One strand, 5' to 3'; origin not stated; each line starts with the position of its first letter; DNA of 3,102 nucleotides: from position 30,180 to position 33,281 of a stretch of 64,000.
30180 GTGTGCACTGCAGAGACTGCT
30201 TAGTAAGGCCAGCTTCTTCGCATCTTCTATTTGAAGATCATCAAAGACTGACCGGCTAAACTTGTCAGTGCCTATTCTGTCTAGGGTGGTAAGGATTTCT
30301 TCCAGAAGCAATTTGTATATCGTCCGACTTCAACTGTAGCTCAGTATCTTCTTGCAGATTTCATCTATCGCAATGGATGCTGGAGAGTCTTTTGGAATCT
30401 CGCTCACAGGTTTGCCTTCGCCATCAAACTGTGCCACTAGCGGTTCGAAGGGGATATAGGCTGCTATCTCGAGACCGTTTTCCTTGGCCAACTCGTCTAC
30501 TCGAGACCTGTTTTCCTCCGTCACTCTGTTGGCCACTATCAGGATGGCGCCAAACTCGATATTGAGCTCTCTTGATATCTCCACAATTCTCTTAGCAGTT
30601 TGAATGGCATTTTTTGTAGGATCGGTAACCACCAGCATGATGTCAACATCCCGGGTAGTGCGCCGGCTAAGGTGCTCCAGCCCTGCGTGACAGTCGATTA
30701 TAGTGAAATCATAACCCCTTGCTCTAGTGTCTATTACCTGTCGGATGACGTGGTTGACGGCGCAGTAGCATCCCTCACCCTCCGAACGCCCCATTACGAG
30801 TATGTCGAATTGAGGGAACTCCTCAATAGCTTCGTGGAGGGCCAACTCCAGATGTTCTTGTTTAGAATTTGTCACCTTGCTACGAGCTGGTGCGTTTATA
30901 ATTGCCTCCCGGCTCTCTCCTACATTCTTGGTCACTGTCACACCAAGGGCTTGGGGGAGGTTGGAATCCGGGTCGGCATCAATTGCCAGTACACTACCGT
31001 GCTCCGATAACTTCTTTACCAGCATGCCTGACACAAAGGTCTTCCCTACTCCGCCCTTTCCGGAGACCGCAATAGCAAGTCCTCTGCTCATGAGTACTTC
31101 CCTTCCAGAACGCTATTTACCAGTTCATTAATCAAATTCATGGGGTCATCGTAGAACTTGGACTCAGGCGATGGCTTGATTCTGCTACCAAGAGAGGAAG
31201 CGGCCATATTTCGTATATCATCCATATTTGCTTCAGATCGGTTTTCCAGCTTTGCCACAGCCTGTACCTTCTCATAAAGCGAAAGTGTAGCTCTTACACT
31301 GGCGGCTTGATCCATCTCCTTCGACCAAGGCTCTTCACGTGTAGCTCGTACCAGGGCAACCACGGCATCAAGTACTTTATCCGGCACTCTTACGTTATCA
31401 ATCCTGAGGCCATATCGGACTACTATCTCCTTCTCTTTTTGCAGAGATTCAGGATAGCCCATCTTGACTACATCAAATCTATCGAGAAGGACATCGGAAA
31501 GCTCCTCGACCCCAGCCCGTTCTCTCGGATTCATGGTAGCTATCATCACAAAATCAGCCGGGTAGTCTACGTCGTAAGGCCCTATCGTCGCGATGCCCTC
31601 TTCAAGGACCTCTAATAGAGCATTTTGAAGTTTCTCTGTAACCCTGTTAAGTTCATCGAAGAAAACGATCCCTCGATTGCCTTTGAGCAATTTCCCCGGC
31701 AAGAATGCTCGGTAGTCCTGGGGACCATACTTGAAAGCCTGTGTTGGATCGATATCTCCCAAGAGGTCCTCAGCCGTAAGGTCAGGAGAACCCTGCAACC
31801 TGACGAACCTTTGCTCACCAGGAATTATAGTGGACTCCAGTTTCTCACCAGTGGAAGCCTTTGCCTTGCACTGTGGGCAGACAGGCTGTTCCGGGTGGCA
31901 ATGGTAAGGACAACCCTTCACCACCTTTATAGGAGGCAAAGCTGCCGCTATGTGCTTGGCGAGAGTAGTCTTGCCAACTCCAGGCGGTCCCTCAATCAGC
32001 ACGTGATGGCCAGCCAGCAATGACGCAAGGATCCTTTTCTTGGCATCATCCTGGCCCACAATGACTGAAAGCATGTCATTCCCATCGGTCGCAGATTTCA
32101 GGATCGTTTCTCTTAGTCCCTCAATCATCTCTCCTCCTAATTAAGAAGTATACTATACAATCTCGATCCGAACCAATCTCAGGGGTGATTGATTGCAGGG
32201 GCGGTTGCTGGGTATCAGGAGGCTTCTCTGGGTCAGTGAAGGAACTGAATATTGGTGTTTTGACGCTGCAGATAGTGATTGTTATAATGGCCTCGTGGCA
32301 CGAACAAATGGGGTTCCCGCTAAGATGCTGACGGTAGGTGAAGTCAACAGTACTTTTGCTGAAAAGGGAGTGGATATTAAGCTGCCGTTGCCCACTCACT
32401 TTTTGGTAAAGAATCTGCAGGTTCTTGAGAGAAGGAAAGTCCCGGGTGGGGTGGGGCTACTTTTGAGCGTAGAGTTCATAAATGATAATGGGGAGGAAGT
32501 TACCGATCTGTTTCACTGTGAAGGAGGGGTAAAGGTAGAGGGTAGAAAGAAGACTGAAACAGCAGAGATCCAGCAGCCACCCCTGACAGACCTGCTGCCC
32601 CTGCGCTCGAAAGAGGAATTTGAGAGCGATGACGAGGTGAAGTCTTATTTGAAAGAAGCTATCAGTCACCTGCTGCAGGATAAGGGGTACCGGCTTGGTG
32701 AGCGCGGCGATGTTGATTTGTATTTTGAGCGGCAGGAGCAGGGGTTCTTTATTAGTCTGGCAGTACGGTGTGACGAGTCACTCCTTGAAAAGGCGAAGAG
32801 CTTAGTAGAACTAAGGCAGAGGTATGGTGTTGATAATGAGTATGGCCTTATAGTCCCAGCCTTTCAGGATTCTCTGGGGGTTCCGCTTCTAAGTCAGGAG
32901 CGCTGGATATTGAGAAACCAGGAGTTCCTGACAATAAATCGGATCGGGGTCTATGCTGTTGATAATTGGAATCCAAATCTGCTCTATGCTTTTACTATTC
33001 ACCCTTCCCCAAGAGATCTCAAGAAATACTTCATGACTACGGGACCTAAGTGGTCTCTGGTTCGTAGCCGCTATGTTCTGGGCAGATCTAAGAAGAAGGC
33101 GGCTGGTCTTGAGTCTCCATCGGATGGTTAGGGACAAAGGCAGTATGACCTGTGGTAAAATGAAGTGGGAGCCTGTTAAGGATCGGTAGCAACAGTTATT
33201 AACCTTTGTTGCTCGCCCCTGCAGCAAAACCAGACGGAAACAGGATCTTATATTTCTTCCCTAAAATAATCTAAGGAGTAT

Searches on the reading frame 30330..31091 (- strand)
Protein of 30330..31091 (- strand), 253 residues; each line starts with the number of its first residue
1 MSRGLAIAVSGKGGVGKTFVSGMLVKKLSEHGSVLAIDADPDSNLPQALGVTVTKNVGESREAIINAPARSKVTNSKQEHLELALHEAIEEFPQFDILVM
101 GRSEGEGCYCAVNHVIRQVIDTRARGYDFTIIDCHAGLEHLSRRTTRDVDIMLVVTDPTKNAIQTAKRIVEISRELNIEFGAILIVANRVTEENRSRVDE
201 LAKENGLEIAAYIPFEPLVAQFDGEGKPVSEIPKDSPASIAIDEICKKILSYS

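Call 4: search_protein_families(library=pfam, proteins=[window:30330-31091:-], max_evalue=0.01)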
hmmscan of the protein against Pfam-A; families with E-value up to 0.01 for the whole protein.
window:30330-31091:- (253 aa): 10 families
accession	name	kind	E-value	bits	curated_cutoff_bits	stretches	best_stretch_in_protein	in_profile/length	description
PF01656.29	CbiA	-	1.8e-16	60.7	25.4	1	7-229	2-125/125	CobQ/CobB/MinD/ParA nucleotide binding domain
PF13614.12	AAA_31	-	4.4e-14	53.2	27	1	10-173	8-164/177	AAA domain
PF10609.15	ParA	-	1.4e-13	51.3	27.1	2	112-249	96-245/246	NUBPL iron-transfer P-loop NTPase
PF00142.24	Fer4_NifH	-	4e-08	33.5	25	1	7-44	3-41/271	4Fe-4S iron sulfur cluster binding proteins, NifH/frxC family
PF02374.21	ArsA_ATPase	-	1.5e-07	31.4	24.3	1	7-56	4-54/305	Anion-transporting ATPase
PF06564.18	CBP_BcsQ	-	3e-05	24.1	21.3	1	8-161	5-150/234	Cellulose biosynthesis protein BcsQ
PF13191.12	AAA_16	-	0.00097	20.1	32.6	1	3-78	23-103/167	AAA ATPase domain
PF13500.12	AAA_26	-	0.00098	19.5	27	0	148-220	128-195/198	AAA domain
PF06414.18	Zeta_toxin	-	0.0041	17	22.3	0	6-40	18-52/199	Zeta toxin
PF13401.12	AAA_22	-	0.0093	16.7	27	0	5-81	6-72/130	AAA domain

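Call 5: search_protein_families(library=ncbifam, proteins=[window:30330-31091:-], max_evalue=0.01)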
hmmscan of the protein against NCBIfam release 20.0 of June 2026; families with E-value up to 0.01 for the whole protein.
window:30330-31091:- (253 aa): 22 families
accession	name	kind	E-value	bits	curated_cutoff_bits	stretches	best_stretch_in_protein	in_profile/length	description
TIGR01969.1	minD_arch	subfamily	3e-17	62.7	201.75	2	86-250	68-231/251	cell division ATPase MinD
TIGR01968.1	minD_bact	equivalog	5.8e-14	52.1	212.9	1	113-250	98-237/261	septum site-determining protein MinD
NF041136.1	MrpORP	equivalog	2.1e-13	50.3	450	2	114-251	101-250/365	iron-sulfur cluster carrier protein MrpORP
NF041546.1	ParA_partition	equivalog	2.8e-12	46.6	180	2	116-244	66-199/203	ParA family partition ATPase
TIGR03815.1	CpaE_hom_Actino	equivalog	6e-11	42.1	154.45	1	3-228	110-320/340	septum site-determining protein Ssd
TIGR03371.1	cellulose_yhjQ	equivalog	8.7e-11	41.8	157.85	1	9-197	7-185/246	cellulose biosynthesis protein BcsQ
NF033200.1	F430_CfbC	exception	3.7e-08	33.1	402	1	150-251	140-240/260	Ni-sirohydrochlorin a,c-diamide reductive cyclase ATP-dependent reductase subunit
NF047398.1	AAA_KGGVGR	domain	2.5e-06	27.9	90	1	9-41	8-41/190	KGGVGR-motif variant AAA ATPase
NF009702.0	PRK13231.1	equivalog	2.5e-06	26.9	427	0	7-48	5-46/264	nitrogenase reductase-like protein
TIGR01287.1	nifH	equivalog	4.2e-06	26.3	394.35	1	164-250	160-245/275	nitrogenase iron protein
NF010443.0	PRK13869.1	subfamily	6.6e-06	25.1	446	1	9-176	126-301/405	plasmid-partitioning protein RepA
TIGR00345.1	GET3_arsA_TRC40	subfamily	1.2e-05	25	135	1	9-55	2-49/299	TRC40/GET3/ArsA family transport-energizing ATPase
TIGR01281.1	DPOR_bchL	equivalog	2.3e-05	23.9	345.15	0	6-44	2-41/268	ferredoxin:protochlorophyllide reductase (ATP-dependent) iron-sulfur ATP-binding protein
TIGR04291.1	arsen_driv_ArsA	equivalog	2.5e-05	23.2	650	1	10-57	9-57/565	arsenical pump-driving ATPase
NF053621.1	ATPseBagBMYCTU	equivalog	7e-05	22.1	521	1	7-191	15-183/371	ATPase BagB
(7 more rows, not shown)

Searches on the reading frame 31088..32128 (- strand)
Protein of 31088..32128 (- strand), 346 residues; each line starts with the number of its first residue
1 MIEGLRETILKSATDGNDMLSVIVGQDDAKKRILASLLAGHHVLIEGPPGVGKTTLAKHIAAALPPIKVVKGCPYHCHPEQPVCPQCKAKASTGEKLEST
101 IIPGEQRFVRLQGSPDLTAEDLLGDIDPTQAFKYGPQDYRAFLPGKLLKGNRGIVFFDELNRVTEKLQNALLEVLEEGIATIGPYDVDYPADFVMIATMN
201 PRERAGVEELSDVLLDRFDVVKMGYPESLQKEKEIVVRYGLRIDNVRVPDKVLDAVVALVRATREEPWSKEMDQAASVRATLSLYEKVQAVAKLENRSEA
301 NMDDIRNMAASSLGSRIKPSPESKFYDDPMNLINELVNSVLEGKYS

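Call 4: search_protein_families(library=pfam, proteins=[window:31088-32128:-], max_evalue=0.01)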
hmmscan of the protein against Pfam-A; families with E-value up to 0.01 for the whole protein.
window:31088-32128:- (346 aa): 29 families (the best 25 are shown)
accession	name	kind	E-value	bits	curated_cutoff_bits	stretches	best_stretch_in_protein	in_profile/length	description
PF07726.17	AAA_3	-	1.2e-19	71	27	1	105-218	24-129/131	ATPase family associated with various cellular activities (AAA)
PF07728.20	AAA_5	-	1.5e-18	67.6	22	2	90-218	12-139/139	AAA domain (dynein-related subfamily)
PF01078.27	Mg_chelatase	-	2.8e-18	66.5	20.3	2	20-68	2-50/207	Magnesium chelatase, subunit ChlI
PF00158.32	Sigma54_activat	-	6.3e-09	36.2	20.2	1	145-208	87-150/168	Sigma-54 interaction domain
PF08298.17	AAA_PrkA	-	3.8e-08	33.2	25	1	121-235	202-319/358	PrkA AAA domain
PF00493.29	MCM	-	4.5e-08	32.9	23.3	1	144-222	114-202/224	MCM P-loop domain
PF00004.35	AAA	-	5.3e-08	33.8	21.2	1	43-64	1-22/131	ATPase family associated with various cellular activities (AAA)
PF20030.5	bpMoxR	-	1.3e-07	31.4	27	1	19-64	10-55/205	MoxR domain in the MoxR-vWA-beta-propeller ternary systems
PF07724.20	AAA_2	-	1.3e-06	29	27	1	43-181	6-105/166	AAA domain (Cdc48 subfamily)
PF05496.18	RuvB_N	-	1.9e-06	28.2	27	1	40-64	33-57/159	Holliday junction DNA helicase RuvB P-loop domain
PF20720.3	nSTAND3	-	3.9e-06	27.1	27.2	1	31-64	8-41/155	Novel STAND NTPase 3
PF17863.7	AAA_lid_2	-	7.7e-06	26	22.7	1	276-323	13-62/74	AAA lid domain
PF13191.12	AAA_16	-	7.9e-06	26.9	32.6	1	40-171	22-152/167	AAA ATPase domain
PF13245.12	AAA_19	-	0.0007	20.2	25.1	1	33-176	4-115/134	AAA domain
PF13401.12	AAA_22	-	0.00095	19.9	27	1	42-86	7-33/130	AAA domain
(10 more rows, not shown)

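Call 5: search_protein_families(library=ncbifam, proteins=[window:31088-32128:-], max_evalue=0.01)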
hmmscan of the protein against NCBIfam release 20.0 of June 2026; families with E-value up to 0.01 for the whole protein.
window:31088-32128:- (346 aa): 43 families (the best 25 are shown)
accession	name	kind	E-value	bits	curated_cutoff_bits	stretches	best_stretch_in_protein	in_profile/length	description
TIGR02442.1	Cob-chelat-sub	hypoth_equivalog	2.2e-34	118.9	779.45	1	20-221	3-196/641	putative cobaltochelatase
TIGR02030.1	BchI-ChlI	equivalog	1.5e-28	100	466.95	1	21-220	4-198/337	magnesium chelatase ATPase subunit I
TIGR02031.1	BchD-ChlD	equivalog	4.6e-20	71.8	499.55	1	43-251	19-198/608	magnesium chelatase ATPase subunit D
TIGR02640.1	gas_vesic_GvpN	equivalog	8.7e-18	64.8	266.8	2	155-295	109-242/262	gas vesicle protein GvpN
TIGR00368.1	TIGR00368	hypoth_equivalog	4.1e-14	52.1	362.4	2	20-68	191-239/499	YifB family Mg chelatase-like AAA ATPase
NF007365.0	PRK09862.1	equivalog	1.9e-12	46.5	530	2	17-68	187-238/506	YifB family Mg chelatase-like AAA ATPase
NF047784.1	MadB_ATPase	equivalog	1.4e-10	40.8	475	2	154-281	141-258/298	MadB family AAA-type ATPase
TIGR00764.1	lon_rel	equivalog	3.6e-09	35.8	516.6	1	20-69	17-66/608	ATP-dependent protease LonB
TIGR02903.1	spore_lon_C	equivalog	7.8e-08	31.3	678.8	1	19-74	152-206/615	Lon family ATP-dependent protease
TIGR00635.1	ruvB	equivalog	8.6e-07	28.3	299.05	1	41-65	31-55/305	Holliday junction branch migration DNA helicase RuvB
TIGR00678.1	holB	equivalog_domain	1.3e-06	28.2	180.6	1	39-177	13-122/188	DNA polymerase III subunit delta'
NF038308.1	RNA_repair_RtcR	equivalog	3.6e-06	26.1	650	1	144-200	271-327/530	RNA repair transcriptional activator RtcR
NF005677.0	PRK07471.1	equivalog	4e-06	26.2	252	1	23-61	21-62/366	DNA polymerase III subunit delta'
NF000868.0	PRK00080.1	equivalog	4.9e-06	25.7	282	1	41-64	52-75/330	Holliday junction branch migration DNA helicase RuvB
NF009883.0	PRK13341.1-4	equivalog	1.5e-05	23.1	668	1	33-62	49-77/729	AAA family ATPase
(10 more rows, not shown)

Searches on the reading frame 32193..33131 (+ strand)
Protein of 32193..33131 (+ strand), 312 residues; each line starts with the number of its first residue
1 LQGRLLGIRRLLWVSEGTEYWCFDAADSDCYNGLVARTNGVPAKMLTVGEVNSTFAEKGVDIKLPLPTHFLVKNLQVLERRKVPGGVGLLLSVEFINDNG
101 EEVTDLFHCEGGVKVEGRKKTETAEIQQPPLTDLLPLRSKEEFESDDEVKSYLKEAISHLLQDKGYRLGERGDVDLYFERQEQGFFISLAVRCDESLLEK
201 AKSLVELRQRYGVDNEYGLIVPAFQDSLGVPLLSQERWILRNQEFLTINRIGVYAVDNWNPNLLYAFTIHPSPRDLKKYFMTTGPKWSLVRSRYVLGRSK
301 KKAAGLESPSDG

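Call 4: search_protein_families(library=pfam, proteins=[window:32193-33131:+], max_evalue=0.01)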
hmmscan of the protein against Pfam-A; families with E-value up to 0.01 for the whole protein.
window:32193-33131:+ (312 aa): 0 families

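Call 5: search_protein_families(library=ncbifam, proteins=[window:32193-33131:+], max_evalue=0.01)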
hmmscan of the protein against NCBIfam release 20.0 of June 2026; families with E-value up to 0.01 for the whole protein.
window:32193-33131:+ (312 aa): 0 families

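Call 63: search_solved_structures(query=A2, max_evalue=10)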
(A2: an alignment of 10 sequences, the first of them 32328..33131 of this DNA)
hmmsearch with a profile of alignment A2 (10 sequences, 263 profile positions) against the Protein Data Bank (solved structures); distinct sequences matched with E-value up to 10: 6.
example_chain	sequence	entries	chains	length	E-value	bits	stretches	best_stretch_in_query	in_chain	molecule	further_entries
4yxx_A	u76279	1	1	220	0.07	15.4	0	142-191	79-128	dTor_6x35L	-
9h10_A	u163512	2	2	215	0.084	15.1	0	131-190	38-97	[(sulfaNHC)Au].TRP_18 | Tandem-repeat protein (TRP)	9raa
8s6p_A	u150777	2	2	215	0.097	14.9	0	131-190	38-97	TRP_18 F116W (R0) | TRP_18 F116W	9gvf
5j5p_A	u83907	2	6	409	0.36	13.1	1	131-175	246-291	DNA topoisomerase 4 subunit B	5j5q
9rar_A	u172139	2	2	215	0.4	12.9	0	134-190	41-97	TRP_F43W | [(sulfaNHC)Au].TRP_F43W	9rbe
4juo_C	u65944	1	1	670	0.64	12.3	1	131-175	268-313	DNA topoisomerase 4 subunit B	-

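Call 82: find_homologous_proteins(query=window:32328-33131:+, max_evalue=0.00001)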
Query window:32328-33131:+ (267 aa): 115 proteins with E <= 0.00001 among 1024 candidates.
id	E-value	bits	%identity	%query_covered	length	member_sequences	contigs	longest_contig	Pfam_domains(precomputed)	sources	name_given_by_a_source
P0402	3.0e-169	579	97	100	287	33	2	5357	-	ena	-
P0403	5.6e-133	460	75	100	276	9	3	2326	-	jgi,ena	-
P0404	2.6e-130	452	74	97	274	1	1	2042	-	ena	-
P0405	6.5e-120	418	69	100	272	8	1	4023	-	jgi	jgi:hypothetical protein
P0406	1.0e-115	404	66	100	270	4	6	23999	-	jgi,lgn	jgi:hypothetical protein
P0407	1.7e-115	403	65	99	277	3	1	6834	-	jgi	jgi:hypothetical protein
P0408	1.8e-114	400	65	98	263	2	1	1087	-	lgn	-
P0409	5.2e-114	398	65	99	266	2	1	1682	-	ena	-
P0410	5.6e-114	398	64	99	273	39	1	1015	-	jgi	jgi:hypothetical protein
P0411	2.8e-113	396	65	99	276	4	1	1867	-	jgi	-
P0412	3.9e-113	395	66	97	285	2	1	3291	-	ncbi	-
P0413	2.0e-112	393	65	99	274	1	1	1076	-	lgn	-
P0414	2.7e-112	393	64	96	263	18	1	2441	-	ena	-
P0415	4.1e-112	392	66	99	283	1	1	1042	-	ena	-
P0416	6.7e-112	391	62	100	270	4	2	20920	-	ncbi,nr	ncbi:MAG: hypothetical protein A2Y61_07525 [Chloroflexi bacterium RBG_13_60_13]|nr:MAG: hypothetical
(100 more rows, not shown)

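Call 89: predict_structure(alignment_id=A4)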
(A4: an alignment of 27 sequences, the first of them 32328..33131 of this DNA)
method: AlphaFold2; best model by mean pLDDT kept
length: 267 residues; sequences in the alignment: 27
mean_pLDDT: 84.2   pTM: 0.64
mean pLDDT of the five models: 84.2, 83.1, 82.1, 81.5, 79.2
residues with pLDDT >= 90: 131; 70-90: 96; 50-70: 20; < 50: 20
segments of 3 or more residues with pLDDT < 50: 70-83, 262-267
pLDDT, mean of each block of 10 residues (from residue 1): 85 78 88 74 84 88 70 35 60 90 97 95 93 94 97 97 94 97 93 95 95 94 90 84 82 67 44
secondary structure, 60 per line:
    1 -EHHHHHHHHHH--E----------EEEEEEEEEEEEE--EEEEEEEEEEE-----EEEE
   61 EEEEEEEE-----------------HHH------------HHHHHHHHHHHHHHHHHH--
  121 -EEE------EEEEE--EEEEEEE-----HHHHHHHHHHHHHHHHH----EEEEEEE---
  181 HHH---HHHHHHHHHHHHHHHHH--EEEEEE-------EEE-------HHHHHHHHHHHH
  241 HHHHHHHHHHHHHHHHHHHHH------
elements in order: H3-12 E26-38 E41-51 E57-68 H101-118 E122-124 E131-135 E138-144 H150-166 E171-177 H187-203 E206-211 E219-221 H229-261

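Call 92: fold_search(model_id=the predicted structure, library=pdb)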
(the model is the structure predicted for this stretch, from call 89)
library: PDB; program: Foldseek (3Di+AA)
matches with E <= 10: 1136; with E <= 0.001: 1
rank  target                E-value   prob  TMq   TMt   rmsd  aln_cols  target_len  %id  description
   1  2ph7_B                4.1e-05  1.00  0.39  0.46  19.5       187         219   14  Crystal structure of AF2093 from Archaeoglobus fulgidus (released 2007-05-08)
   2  5gkj_B                1.1e-02  0.57  0.21  0.24  17.6       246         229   12  Structure of EndoMS in apo form (released 2016-11-02)
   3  9o4g_A                4.9e-02  0.21  0.18  0.08  23.1       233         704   12  Cryo-EM structure of the CHSY3-CHPF1 chondroitin synthase heterodimer (released 2026-03-04)
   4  8q3z_A                7.1e-02  0.93  0.28  0.18   5.1       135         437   16  Crystal structure of cA4-bound Can2 from Thermoanaerobacter brockii (released 2023-11-22)
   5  4rlw_A                9.0e-02  0.63  0.14  0.22   7.9        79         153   13  Crystal Structure of (3R)-hydroxyacyl-ACP dehydratase HadAB hetero-dimer from Mycobacterium tuberculosis complexed wit (released 2015-10-21)
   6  8em1_B                9.5e-02  0.82  0.25  0.15   6.6       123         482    9  Type IIS Restriction Endonuclease PaqCI, DNA Unbound (released 2023-03-22)
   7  4rlu_A                9.5e-02  0.69  0.15  0.23   7.8        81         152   12  Crystal Structure of (3R)-hydroxyacyl-ACP dehydratase HadAB hetero-dimer from Mycobacterium tuberculosis complexed wit (released 2015-10-21)
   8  1pn2_A                9.5e-02  0.30  0.11  0.11  13.9        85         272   14  Crystal structure analysis of the selenomethionine labelled 2-enoyl-CoA hydratase 2 domain of Candida tropicalis multi (released 2004-04-13)
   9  9o4g_B                9.5e-02  0.09  0.14  0.07  18.7       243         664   12  Cryo-EM structure of the CHSY3-CHPF1 chondroitin synthase heterodimer (released 2026-03-04)
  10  9u49_A                1.0e-01  0.90  0.26  0.18   4.9       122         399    9  crystal structure of Cdn1 in complex with cA4 (released 2026-02-04)
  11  9bgk_F                1.1e-01  0.91  0.24  0.06   3.5        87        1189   11  Structure of V.cholera DdmDE (2D:1E) in complex with DNA (released 2024-10-23)
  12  9i2d_CR               1.1e-01  0.07  0.13  0.11  16.1       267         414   10  NMT1-NAC bound human RNC with 10 amino acid ARF1-linker (released 2026-02-04)
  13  1pn2_B                1.1e-01  0.47  0.13  0.12  12.5        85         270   10  Crystal structure analysis of the selenomethionine labelled 2-enoyl-CoA hydratase 2 domain of Candida tropicalis multi (released 2004-04-13)
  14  8em1_A                1.2e-01  0.84  0.25  0.15   4.4       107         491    9  Type IIS Restriction Endonuclease PaqCI, DNA Unbound (released 2023-03-22)
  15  4tkd_D                1.2e-01  0.77  0.22  0.44   4.0       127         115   12  Sulfolobus solfataricus HJC mutants (released 2015-08-12)
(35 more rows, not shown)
